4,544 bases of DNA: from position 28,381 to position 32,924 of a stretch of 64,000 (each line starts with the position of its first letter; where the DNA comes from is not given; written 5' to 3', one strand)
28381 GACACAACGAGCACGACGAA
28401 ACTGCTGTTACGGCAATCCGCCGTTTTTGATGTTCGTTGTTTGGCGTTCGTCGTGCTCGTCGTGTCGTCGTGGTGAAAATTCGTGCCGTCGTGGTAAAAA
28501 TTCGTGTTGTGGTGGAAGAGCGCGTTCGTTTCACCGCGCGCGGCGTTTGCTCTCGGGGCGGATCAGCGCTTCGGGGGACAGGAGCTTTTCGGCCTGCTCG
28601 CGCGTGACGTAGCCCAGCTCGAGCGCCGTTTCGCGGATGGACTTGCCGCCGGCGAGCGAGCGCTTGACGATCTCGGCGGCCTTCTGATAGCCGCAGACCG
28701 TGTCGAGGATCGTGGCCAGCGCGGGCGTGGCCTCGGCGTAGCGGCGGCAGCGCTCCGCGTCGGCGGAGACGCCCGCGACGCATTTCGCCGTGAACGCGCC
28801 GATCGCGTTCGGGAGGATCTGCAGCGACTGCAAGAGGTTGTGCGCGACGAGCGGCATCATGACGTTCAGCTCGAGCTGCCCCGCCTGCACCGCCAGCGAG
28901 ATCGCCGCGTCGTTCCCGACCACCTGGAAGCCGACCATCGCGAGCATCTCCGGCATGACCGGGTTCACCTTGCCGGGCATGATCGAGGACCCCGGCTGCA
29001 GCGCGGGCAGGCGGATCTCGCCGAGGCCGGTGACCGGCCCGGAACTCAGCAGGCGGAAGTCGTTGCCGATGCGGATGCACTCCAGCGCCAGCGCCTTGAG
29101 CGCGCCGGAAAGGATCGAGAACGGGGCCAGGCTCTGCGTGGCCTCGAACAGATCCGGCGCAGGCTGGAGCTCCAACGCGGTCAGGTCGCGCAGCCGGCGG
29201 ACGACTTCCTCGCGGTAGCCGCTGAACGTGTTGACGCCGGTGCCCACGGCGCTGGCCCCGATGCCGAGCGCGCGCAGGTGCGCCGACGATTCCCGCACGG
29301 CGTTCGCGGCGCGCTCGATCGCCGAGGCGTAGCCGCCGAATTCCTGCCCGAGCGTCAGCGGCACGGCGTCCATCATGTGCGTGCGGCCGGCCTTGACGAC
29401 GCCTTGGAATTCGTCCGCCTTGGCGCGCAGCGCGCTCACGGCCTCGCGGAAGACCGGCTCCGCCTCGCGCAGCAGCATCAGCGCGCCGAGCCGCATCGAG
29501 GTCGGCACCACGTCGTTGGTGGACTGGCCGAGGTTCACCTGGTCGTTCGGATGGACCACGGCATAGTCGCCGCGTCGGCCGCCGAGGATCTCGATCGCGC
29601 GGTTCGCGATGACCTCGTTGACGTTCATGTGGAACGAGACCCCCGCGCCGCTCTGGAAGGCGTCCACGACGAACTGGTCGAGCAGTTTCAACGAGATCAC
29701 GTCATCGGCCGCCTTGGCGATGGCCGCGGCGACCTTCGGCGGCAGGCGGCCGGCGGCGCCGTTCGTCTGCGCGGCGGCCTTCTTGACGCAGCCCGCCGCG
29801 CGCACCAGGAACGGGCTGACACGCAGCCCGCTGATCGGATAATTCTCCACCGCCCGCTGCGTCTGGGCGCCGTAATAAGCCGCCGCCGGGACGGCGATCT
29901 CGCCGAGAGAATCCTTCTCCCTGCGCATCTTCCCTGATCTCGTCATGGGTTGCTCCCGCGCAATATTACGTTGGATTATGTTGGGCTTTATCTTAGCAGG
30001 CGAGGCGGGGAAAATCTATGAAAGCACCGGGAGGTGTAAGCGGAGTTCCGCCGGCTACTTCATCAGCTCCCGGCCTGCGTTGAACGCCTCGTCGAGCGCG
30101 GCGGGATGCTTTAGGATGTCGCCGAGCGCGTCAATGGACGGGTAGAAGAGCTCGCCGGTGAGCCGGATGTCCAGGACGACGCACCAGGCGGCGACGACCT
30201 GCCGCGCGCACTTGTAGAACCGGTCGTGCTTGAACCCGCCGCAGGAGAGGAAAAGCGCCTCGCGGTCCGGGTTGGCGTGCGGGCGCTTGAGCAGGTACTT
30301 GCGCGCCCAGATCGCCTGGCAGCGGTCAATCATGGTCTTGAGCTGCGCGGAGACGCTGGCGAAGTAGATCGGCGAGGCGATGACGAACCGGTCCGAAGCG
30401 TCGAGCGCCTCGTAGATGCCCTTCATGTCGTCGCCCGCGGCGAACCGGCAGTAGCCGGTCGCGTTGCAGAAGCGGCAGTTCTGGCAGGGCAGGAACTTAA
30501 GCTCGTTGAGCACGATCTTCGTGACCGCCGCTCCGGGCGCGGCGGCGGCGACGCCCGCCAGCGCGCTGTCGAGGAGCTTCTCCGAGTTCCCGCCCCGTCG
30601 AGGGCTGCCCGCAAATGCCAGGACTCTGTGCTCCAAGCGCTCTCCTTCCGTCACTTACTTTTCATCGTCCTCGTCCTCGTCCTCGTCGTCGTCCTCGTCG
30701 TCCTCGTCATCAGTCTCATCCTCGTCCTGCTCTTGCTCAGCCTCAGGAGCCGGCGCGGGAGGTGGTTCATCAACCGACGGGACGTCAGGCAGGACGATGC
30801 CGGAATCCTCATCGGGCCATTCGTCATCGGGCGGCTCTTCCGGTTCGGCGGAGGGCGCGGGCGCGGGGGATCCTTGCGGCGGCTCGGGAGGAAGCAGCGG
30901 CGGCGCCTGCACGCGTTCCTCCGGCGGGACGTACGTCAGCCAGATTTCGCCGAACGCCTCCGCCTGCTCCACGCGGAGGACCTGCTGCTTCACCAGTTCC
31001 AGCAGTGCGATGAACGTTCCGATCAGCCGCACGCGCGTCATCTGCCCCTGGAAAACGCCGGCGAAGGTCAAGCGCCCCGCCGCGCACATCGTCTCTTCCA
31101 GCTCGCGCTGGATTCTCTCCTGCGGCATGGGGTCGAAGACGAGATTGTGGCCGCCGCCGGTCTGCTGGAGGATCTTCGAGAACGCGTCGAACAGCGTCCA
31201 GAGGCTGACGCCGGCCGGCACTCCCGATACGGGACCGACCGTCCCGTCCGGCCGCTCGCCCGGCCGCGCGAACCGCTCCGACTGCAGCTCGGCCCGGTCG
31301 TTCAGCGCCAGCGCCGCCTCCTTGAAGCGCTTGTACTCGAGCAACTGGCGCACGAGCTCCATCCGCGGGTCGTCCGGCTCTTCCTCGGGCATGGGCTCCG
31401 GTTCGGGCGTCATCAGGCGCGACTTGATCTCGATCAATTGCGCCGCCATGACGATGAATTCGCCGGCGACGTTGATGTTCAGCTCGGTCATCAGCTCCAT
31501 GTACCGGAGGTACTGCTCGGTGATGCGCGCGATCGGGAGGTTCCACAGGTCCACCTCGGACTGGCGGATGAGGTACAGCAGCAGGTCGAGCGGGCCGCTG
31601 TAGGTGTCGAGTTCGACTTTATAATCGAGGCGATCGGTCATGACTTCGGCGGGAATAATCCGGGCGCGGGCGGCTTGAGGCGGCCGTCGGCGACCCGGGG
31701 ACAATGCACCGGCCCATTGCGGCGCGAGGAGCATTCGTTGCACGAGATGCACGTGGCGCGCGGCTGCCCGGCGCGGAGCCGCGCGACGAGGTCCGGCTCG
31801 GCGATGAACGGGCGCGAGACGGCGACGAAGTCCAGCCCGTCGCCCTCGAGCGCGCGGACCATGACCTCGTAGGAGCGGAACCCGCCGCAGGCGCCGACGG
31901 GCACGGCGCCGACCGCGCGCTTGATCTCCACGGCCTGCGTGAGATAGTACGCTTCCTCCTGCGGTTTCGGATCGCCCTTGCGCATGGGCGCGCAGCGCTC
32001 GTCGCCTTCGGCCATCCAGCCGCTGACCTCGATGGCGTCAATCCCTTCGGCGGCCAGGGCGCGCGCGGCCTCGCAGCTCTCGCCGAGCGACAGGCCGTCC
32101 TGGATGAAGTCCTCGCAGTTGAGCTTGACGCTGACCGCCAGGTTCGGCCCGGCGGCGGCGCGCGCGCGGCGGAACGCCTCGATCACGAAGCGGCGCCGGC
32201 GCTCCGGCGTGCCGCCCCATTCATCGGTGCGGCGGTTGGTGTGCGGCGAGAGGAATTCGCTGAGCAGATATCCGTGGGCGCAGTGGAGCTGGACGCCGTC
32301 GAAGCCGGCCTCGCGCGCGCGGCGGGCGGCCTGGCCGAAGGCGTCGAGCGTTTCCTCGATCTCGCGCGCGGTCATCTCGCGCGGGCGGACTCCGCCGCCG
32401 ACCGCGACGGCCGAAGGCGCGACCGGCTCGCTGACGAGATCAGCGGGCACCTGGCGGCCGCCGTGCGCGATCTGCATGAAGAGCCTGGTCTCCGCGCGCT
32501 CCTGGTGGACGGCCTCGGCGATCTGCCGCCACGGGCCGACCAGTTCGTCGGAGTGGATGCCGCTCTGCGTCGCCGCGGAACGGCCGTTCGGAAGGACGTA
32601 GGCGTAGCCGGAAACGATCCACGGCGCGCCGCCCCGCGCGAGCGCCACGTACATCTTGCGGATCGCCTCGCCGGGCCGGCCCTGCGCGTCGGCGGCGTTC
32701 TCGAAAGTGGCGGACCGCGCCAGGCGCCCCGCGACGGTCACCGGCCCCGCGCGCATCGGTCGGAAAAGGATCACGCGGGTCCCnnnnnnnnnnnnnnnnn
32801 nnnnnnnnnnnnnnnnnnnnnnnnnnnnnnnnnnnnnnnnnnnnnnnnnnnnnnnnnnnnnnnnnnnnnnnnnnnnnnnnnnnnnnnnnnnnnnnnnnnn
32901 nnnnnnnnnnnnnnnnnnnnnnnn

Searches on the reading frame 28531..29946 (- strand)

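Call 40: search_protein_families(library=pfam, proteins=[window:28531-29946:-], max_evalue=0.001)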
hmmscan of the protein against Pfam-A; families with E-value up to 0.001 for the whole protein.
window:28531-29946:- (471 aa): 2 families
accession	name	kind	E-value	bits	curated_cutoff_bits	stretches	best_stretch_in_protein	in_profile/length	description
PF00206.25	Lyase_1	-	1e-82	278.5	27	1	15-344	1-312/312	Lyase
PF10415.14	FumaraseC_C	-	2.6e-15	57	32.5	1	410-462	1-53/54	Fumarase C C-terminus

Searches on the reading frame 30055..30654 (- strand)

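Call 40: search_protein_families(library=pfam, proteins=[window:30055-30654:-], max_evalue=0.001)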
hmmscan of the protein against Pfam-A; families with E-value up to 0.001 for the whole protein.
window:30055-30654:- (199 aa): 2 families
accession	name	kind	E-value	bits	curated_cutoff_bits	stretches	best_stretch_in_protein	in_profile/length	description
PF03358.20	FMN_red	-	8.9e-23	81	24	1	10-122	2-105/152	NADPH-dependent FMN reductase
PF02525.22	Flavodoxin_2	-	8.9e-10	39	27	1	10-120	2-112/198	Flavodoxin-like fold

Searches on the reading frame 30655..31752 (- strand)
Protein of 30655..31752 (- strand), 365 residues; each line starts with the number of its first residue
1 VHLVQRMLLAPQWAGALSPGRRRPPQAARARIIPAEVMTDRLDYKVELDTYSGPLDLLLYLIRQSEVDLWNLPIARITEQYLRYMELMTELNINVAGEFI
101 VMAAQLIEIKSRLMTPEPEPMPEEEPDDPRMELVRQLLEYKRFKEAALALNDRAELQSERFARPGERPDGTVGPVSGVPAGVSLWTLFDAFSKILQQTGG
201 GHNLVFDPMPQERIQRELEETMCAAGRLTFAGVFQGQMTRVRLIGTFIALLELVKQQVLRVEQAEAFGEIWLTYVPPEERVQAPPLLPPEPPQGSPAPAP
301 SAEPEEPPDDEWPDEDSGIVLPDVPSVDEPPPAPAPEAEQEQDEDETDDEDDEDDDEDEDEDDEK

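Call 40: search_protein_families(library=pfam, proteins=[window:30655-31752:-], max_evalue=0.001)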
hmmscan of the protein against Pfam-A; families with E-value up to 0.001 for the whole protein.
window:30655-31752:- (365 aa): 2 families
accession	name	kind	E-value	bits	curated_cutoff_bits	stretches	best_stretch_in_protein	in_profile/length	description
PF02616.19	SMC_ScpA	-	2e-30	107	24.6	1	61-273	1-230/232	Segregation and condensation protein ScpA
PF04824.21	Rad21_Rec8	-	0.00018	21.1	22.7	1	247-276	24-53/55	Conserved region of Rad21 / Rec8 like protein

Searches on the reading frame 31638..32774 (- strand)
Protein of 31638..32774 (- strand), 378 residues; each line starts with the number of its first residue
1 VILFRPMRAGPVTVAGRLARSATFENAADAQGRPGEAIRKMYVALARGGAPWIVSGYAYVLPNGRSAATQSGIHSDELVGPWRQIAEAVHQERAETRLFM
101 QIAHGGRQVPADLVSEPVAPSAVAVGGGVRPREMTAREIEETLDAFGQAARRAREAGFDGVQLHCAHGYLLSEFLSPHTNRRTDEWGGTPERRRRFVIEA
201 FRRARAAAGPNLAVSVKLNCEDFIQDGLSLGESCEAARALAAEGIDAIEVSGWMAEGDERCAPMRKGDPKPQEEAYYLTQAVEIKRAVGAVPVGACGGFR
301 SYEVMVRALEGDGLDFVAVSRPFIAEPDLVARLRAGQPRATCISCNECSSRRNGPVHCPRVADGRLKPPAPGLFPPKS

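Call 40: search_protein_families(library=pfam, proteins=[window:31638-32774:-], max_evalue=0.001)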
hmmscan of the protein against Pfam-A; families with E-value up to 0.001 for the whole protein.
window:31638-32774:- (378 aa): 1 family
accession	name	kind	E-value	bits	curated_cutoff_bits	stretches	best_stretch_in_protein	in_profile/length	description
PF00724.26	Oxidored_FMN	-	1.7e-60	205.5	27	1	3-338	2-340/342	NADH:flavin oxidoreductase / NADH oxidase family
